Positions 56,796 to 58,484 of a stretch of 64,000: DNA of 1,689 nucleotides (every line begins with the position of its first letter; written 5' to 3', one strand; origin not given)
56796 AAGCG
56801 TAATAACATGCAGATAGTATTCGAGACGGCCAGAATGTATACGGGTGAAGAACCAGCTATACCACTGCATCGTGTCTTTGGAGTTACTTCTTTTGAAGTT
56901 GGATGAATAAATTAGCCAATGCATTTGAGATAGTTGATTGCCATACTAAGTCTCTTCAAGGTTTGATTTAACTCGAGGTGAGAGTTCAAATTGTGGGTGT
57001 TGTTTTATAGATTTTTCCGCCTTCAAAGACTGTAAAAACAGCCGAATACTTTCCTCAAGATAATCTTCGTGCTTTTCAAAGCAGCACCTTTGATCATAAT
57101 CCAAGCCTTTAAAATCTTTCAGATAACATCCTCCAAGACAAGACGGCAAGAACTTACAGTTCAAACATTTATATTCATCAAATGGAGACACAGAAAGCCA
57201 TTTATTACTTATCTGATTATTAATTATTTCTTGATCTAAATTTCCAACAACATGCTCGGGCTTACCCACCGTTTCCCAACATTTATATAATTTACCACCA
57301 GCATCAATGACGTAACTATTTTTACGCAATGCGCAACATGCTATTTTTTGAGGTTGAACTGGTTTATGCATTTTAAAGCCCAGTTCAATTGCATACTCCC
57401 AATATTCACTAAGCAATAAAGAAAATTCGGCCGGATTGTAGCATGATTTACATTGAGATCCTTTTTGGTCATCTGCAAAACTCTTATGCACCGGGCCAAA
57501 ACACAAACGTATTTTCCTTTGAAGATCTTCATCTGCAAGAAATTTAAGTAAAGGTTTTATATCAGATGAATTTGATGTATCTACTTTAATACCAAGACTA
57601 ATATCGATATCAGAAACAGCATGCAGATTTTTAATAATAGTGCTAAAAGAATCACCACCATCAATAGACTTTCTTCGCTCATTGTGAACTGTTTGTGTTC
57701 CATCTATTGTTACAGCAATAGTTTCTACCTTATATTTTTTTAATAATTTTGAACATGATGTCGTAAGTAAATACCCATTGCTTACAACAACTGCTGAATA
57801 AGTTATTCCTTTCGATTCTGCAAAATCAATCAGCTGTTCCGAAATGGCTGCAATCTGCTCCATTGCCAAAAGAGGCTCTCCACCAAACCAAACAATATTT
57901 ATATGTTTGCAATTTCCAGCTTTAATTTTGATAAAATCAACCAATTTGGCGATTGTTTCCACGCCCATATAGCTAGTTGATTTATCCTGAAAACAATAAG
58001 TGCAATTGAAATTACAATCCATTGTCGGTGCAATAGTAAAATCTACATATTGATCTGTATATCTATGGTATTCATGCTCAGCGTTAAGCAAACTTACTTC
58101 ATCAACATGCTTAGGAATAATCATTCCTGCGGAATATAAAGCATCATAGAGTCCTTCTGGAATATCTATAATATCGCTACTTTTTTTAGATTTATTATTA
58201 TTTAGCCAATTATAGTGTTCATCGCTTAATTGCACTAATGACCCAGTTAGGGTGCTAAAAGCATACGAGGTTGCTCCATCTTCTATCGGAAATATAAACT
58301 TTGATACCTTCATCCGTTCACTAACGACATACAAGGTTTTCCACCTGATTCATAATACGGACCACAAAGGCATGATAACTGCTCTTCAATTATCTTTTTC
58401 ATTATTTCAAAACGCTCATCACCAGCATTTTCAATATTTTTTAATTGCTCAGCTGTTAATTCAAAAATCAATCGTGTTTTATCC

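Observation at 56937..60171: Mobile 3.2-kb cassette carrying a candidate RiPP system: Cys-rich precursor peptide + radical SAM/SPASM maturase + HUH transposase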

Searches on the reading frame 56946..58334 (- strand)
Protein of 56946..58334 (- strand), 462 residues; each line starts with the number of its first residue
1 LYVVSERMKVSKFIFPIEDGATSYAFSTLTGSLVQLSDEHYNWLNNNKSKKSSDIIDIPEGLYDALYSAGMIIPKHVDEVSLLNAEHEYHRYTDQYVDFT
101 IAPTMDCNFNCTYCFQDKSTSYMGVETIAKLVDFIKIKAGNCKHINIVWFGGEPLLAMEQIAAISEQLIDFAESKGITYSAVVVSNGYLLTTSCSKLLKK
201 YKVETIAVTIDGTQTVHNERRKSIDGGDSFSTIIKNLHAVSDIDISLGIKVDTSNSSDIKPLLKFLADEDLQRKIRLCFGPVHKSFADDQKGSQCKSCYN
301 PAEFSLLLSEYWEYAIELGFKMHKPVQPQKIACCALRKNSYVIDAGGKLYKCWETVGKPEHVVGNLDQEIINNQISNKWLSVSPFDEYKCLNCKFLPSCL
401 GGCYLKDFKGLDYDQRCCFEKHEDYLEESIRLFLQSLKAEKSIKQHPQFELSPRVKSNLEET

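Call 3: search_protein_families(library=ncbifam, proteins=[window:56946-58334:-], max_evalue=0.01)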
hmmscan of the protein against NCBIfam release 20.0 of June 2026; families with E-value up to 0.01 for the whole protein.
window:56946-58334:- (462 aa): 64 families (the best 25 are shown)
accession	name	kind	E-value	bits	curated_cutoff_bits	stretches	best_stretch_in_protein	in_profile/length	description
TIGR04463.1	rSAM_vs_C_rich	equivalog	5.7e-78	262.6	525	1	21-406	10-397/438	TIGR04463 family radical SAM/SPASM RiPP maturase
TIGR04334.1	rSAM_Clo7bot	equivalog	3.7e-70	236.8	600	1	13-433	7-432/440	radical SAM/SPASM domain Clo7bot peptide maturase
NF038107.1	rSAM_NF038107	equivalog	4.4e-68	230.1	600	1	8-441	1-437/444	Cys-every-fifth radical SAM/SPASM peptide maturase CefB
TIGR04280.1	geopep_mat_rSAM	hypoth_equivalog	4.4e-54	184.1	400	1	10-418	3-408/428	geopeptide radical SAM maturase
NF052473.1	rSAM_FlmE_OhkG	exception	4.3e-44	151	500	1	12-399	7-423/481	FlmE/OhkG family radical SAM/SPASM peptide maturase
NF047865.1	rSAM_PapB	equivalog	1.4e-36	126.4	340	1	100-404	6-317/330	PapB family radical SAM/SPASM ranthipeptide maturase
NF041298.1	rSAM_mat_DynA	equivalog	1.2e-28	100.2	450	2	101-275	5-183/356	dynobactin maturation radical SAM/SPASM protein DynA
TIGR04068.1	rSAM_ocin_clost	equivalog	3.2e-27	95.6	500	1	19-290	7-286/462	Cys-rich peptide radical SAM maturase CcpM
TIGR04064.1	rSAM_nif11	equivalog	1.2e-25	90.2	518.7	2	96-238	79-222/459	nif11-like peptide radical SAM maturase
TIGR03906.1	quino_hemo_SAM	equivalog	4.7e-25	88.2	453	1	104-411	101-422/467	quinohemoprotein amine dehydrogenase maturation protein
TIGR03974.1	rSAM_six_Cys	equivalog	2.3e-24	86.1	425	2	105-239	105-243/451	thioether cross-link-forming SCIFF peptide maturase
NF040492.1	not_ScfB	exception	1.4e-22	80.3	855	2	104-239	102-241/450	ScfB-related radical SAM/SPASM orphan maturase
TIGR04083.1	rSAM_pep_methan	hypoth_equivalog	7.2e-21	74.5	300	1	101-404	4-311/376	TIGR04083 family peptide-modifying radical SAM enzyme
TIGR03942.1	sulfatase_rSAM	equivalog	1.4e-20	73.7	349.45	1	104-409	8-330/363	anaerobic sulfatase maturase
NF041707.1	rSAM_YhhB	equivalog_domain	2.1e-18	66.4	445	1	106-242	11-154/369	cyclophane-forming radical SAM/SPASM peptide maturase YhhB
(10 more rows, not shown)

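Call 4: search_protein_families(library=pfam, proteins=[window:56946-58334:-], max_evalue=0.01)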
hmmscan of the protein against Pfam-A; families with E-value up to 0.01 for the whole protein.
window:56946-58334:- (462 aa): 2 families
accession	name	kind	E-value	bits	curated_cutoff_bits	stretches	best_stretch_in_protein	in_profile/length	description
PF04055.27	Radical_SAM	-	2.2e-12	47.9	29.5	1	103-246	3-142/166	Radical SAM superfamily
PF13353.11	Fer4_12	-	1e-07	32.8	22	1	106-221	14-124/137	4Fe-4S single cluster domain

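Call 8: find_homologous_proteins(query=window:56946-58313:-, max_evalue=1e-10)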
Query window:56946-58313:- (455 aa): 252 proteins with E <= 1e-10 among 4530 candidates; the best 120 are listed.
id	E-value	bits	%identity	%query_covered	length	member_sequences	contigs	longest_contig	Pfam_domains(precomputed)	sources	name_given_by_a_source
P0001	0.0e+0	1052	100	100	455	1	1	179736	PF04055.28,PF13353.12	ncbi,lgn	-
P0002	3.8e-62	229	29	94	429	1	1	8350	PF04055.28,PF13353.12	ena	-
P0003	3.9e-62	229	32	91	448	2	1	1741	PF04055.28,PF13353.12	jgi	jgi:uncharacterized protein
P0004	8.9e-62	227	33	91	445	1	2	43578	PF04055.28,PF13353.12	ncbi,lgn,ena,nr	ncbi:MAG: SPASM domain-containing protein [Candidatus Aminicenantes bacterium]|nr:SPASM domain-conta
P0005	1.1e-61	227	32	96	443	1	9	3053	PF04055.28,PF13353.12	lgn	-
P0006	1.9e-61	226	32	95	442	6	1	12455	PF04055.28,PF13353.12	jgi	-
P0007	4.1e-61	225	33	93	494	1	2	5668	PF04055.28,PF13353.12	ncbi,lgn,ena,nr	ncbi:MAG: SPASM domain-containing protein [Bacteroidales bacterium]|nr:SPASM domain-containing prote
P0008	6.6e-61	224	34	87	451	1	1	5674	PF04055.28,PF13353.12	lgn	-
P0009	1.0e-60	224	35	87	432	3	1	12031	PF04055.28,PF13353.12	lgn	-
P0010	1.9e-60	223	34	90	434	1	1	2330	PF04055.28,PF13353.12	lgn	-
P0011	1.0e-59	221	32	87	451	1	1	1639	PF04055.28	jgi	-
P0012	4.3e-59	218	32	89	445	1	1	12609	PF04055.28,PF13353.12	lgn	-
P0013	8.8e-59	217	32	89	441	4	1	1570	PF04055.28,PF13353.12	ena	-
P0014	9.2e-59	217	31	85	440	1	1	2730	PF04055.28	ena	-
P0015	1.4e-58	217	34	87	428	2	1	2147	PF04055.28,PF13353.12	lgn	-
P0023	9.6e-57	211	31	97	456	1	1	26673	PF04055.28,PF13353.12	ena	-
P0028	9.8e-56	207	32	94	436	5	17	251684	PF04055.28,PF13353.12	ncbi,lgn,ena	-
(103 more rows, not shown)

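Call 9: find_encoding_contigs(protein=P0001, flank=10000, max_places=4)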
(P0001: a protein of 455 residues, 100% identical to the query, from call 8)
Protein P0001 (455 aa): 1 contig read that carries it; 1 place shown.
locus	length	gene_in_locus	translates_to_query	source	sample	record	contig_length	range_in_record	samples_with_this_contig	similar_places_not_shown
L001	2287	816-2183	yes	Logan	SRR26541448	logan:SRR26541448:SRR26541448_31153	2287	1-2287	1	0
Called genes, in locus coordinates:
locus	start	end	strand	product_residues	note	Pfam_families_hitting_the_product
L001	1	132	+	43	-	?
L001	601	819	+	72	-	-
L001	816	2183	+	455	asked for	PF04055:Radical_SAM, PF13353:Fer4_12 (weak)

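Call 21: search_solved_structures(query=window:56946-58313:-, max_evalue=0.001, show_alignments=2)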
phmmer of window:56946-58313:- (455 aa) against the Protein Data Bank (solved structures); distinct sequences matched with E-value up to 0.001: 4.
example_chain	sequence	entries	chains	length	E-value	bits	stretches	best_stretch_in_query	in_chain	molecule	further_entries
5wgg_A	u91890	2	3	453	2.1e-18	69.5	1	97-401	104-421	Radical SAM domain protein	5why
8vpo_A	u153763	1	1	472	6.6e-12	48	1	3-397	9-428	Radical SAM core domain-containing protein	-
4k36_A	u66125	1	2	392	2.8e-09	39.4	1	97-402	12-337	Anaerobic sulfatase-maturating enzyme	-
4k37_A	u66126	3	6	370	2.8e-09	39.4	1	97-400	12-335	Anaerobic sulfatase-maturating enzyme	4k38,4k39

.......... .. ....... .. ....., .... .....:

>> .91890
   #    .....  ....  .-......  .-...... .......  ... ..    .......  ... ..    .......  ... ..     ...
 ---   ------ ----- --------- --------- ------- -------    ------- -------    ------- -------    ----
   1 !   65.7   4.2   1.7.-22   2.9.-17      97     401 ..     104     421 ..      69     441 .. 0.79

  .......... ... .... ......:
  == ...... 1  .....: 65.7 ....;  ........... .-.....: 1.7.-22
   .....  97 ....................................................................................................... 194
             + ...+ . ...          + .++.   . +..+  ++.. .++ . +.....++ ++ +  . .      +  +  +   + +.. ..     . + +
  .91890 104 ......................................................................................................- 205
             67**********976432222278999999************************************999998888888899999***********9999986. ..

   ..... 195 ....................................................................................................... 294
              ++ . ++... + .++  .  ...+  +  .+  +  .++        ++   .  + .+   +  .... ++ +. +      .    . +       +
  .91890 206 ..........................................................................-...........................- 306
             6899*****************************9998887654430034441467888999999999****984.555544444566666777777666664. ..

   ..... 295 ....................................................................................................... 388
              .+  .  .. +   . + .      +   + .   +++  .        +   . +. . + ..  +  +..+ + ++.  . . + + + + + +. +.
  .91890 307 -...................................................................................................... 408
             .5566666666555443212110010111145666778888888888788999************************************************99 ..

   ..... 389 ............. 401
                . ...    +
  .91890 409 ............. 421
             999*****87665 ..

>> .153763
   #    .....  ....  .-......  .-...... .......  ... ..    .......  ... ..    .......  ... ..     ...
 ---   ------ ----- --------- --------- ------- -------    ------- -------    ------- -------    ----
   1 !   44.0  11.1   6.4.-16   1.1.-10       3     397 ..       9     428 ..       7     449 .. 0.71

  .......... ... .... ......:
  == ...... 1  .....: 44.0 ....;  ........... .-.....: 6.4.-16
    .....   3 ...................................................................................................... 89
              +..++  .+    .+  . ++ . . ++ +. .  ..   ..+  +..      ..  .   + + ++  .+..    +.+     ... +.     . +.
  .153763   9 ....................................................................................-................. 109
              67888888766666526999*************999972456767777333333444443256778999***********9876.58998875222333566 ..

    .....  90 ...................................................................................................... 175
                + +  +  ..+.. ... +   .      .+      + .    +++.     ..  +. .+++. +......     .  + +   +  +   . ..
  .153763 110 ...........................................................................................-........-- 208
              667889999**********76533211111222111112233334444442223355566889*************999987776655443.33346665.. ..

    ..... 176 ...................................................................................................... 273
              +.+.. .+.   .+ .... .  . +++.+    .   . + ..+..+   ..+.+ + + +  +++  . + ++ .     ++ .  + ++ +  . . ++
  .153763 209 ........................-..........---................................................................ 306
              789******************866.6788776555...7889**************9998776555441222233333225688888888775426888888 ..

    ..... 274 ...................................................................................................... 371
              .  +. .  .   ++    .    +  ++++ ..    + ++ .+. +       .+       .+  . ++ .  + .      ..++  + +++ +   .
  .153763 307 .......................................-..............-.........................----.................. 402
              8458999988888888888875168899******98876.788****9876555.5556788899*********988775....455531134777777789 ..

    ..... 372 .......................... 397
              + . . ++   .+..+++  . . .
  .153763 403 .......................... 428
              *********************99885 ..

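Call 23: find_encoding_contigs(protein=P0002, flank=4000, max_places=2)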
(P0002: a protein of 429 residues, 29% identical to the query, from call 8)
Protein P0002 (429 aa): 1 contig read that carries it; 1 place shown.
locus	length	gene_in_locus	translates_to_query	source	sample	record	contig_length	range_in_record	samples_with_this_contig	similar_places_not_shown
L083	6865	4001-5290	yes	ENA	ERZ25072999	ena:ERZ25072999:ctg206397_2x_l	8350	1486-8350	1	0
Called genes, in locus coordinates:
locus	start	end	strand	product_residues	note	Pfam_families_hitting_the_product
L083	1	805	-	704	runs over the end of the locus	-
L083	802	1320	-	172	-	-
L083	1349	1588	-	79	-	-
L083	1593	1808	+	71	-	-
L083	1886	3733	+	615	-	PF20091:Abhydrolase_10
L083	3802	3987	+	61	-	-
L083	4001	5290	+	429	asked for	PF04055:Radical_SAM, PF13353:Fer4_12 (weak)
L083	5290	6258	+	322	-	PF01026:TatD_DNase (faint)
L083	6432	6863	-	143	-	?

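Call 24: find_encoding_contigs(protein=P0004, flank=4000, max_places=2)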
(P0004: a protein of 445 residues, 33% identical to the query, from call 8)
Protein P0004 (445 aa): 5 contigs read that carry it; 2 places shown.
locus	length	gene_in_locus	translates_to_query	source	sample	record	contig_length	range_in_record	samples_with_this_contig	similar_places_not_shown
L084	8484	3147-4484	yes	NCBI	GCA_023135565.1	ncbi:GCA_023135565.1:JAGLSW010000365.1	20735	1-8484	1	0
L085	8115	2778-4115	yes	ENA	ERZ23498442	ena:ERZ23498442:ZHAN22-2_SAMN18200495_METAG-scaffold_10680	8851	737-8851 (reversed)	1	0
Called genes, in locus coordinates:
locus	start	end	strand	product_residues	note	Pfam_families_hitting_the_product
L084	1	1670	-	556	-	PF12679:ABC2_membrane_2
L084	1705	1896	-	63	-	PF28317:Lant_leader_dom (weak)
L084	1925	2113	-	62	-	PF28317:Lant_leader_dom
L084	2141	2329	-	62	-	PF28317:Lant_leader_dom (weak)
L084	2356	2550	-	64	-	-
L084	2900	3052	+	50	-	-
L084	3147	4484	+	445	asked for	PF13353:Fer4_12 (weak), PF04055:Radical_SAM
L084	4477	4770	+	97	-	-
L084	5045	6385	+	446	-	PF13353:Fer4_12, PF04055:Radical_SAM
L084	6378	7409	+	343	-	PF01436:NHL (faint), PF17170:DUF5128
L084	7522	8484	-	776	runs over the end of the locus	PF08448:PAS_4, PF00989:PAS, PF13188:PAS_8, PF08447:PAS_3, PF13426:PAS_9, PF00512:HisKA, PF02518:HATPase_c, PF00072:Response_reg, +2 more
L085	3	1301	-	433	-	?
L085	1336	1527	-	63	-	PF28317:Lant_leader_dom (weak)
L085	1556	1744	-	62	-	PF28317:Lant_leader_dom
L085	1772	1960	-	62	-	PF28317:Lant_leader_dom (weak)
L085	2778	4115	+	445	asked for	PF13353:Fer4_12 (weak), PF04055:Radical_SAM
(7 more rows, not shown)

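Call 25: find_encoding_contigs(protein=P0009, flank=4000, max_places=2)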
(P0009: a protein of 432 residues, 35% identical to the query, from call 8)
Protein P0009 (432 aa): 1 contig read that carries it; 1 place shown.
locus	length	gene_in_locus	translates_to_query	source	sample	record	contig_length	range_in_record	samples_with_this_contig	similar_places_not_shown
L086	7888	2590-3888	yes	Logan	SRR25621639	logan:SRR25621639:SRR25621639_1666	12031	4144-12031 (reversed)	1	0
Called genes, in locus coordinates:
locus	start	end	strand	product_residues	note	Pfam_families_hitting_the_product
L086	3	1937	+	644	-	?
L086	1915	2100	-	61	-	-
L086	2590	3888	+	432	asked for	PF13353:Fer4_12 (weak), PF04055:Radical_SAM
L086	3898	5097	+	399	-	PF12704:MacB_PCD, PF02687:FtsX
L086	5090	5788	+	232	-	PF02463:SMC_N (faint), PF00005:ABC_tran, PF13304:AAA_21 (faint)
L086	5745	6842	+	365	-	PF02687:FtsX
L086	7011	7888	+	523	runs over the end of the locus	PF01656:CbiA (faint), PF06418:CTP_synth_N, PF00117:GATase, PF07722:Peptidase_C26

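Call 39: find_encoding_contigs(protein=P0023, flank=3000, max_places=1)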
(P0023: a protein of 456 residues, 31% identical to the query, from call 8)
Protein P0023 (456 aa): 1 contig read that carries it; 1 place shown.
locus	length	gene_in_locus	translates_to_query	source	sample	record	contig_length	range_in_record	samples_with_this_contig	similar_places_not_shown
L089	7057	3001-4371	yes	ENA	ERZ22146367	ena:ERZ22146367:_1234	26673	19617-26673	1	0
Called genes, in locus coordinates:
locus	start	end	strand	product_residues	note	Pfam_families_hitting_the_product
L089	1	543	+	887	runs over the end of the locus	PF00664:ABC_membrane, PF02463:SMC_N (faint), PF00005:ABC_tran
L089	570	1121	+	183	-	PF04542:Sigma70_r2, PF08281:Sigma70_r4_2, PF04545:Sigma70_r4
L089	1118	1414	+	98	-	-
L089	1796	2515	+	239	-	-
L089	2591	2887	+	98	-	PF02979:NHase_alpha (faint)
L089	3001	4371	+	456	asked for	PF04055:Radical_SAM, PF13353:Fer4_12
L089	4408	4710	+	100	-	-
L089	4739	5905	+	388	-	PF04392:ABC_sub_bind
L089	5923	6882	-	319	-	PF01925:TauE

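Call 40: find_encoding_contigs(protein=P0006, flank=3000, max_places=1)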
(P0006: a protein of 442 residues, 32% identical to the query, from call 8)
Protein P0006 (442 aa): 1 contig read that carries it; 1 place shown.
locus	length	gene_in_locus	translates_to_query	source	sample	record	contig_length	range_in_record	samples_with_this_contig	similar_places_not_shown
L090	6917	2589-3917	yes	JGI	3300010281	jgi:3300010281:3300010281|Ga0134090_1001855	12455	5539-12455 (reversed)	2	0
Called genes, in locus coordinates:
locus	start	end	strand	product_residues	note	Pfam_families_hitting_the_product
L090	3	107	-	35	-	?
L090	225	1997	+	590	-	PF14690:Zn_ribbon_ISL3, PF01610:DDE_Tnp_ISL3, PF02796:HTH_7 (faint), PF01610:DDE_Tnp_ISL3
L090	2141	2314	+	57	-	-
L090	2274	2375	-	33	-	-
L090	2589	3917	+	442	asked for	PF04055:Radical_SAM, PF13353:Fer4_12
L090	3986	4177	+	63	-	-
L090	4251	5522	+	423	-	PF03572:Peptidase_S41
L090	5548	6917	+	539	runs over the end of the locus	PF00664:ABC_membrane, PF02463:SMC_N, PF00005:ABC_tran, PF13304:AAA_21 (faint)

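Call 41: find_encoding_contigs(protein=P0028, flank=3000, max_places=1)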
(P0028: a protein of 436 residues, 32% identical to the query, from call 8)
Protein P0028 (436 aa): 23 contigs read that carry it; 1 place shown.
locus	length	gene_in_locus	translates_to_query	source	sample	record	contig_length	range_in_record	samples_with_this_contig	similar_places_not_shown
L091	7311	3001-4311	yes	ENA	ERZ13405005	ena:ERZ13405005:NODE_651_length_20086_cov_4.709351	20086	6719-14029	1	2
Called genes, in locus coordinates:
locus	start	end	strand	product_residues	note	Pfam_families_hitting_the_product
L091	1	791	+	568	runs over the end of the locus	PF00664:ABC_membrane, PF00005:ABC_tran, PF02463:SMC_N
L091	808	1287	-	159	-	-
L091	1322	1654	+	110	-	PF13560:HTH_31 (weak), PF12844:HTH_19, PF13443:HTH_26 (weak), PF01381:HTH_3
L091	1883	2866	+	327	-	PF12146:Hydrolase_4, PF00561:Abhydrolase_1, PF12697:Abhydrolase_6 (weak)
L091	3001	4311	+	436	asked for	PF13353:Fer4_12, PF04055:Radical_SAM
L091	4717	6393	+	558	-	PF00664:ABC_membrane, PF02463:SMC_N (faint), PF00005:ABC_tran, PF13304:AAA_21 (faint)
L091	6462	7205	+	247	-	-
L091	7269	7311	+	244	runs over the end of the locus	PF13349:DUF4097 (faint)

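Call 57: predict_structure(alignment_id=A4)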
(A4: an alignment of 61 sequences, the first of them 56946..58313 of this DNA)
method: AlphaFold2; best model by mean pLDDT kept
length: 455 residues; sequences in the alignment: 61
mean_pLDDT: 90.3   pTM: 0.89
mean pLDDT of the five models: 90.3, 90.1, 89.9, 89.2, 88.9
residues with pLDDT >= 90: 344; 70-90: 73; 50-70: 25; < 50: 13
segments of 3 or more residues with pLDDT < 50: 282-285, 447-449, 451-455
pLDDT, mean of each block of 10 residues (from residue 1): 92 94 93 89 67 80 91 97 96 97 85 94 97 96 96 98 98 98 97 98 97 93 97 95 96 98 96 83 56 92 97 92 95 96 94 93 80 94 94 93 88 87 95 81 51 45
secondary structure, 60 per line:
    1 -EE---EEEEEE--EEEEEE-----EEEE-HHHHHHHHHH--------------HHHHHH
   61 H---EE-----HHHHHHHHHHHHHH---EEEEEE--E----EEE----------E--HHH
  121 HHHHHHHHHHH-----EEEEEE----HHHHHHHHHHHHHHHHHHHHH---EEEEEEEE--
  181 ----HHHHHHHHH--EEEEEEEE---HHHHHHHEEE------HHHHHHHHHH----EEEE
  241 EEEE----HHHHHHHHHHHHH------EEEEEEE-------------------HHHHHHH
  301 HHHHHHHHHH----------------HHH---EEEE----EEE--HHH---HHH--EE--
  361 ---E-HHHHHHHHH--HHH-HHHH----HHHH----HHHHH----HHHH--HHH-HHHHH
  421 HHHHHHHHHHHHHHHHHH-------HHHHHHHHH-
elements in order: E7-12 E15-20 E26-29 H31-40 H55-61 H72-85 E89-94 E102-104 H118-131 E137-142 H147-167 E171-178 H185-193 E196-203 H207-213 E214-216 H223-232 E237-244 H249-261 E268-274 H294-310 E333-336 E341-343 H366-374 H381-384 H389-392 H397-401 H406-409 H416-438 H446-454
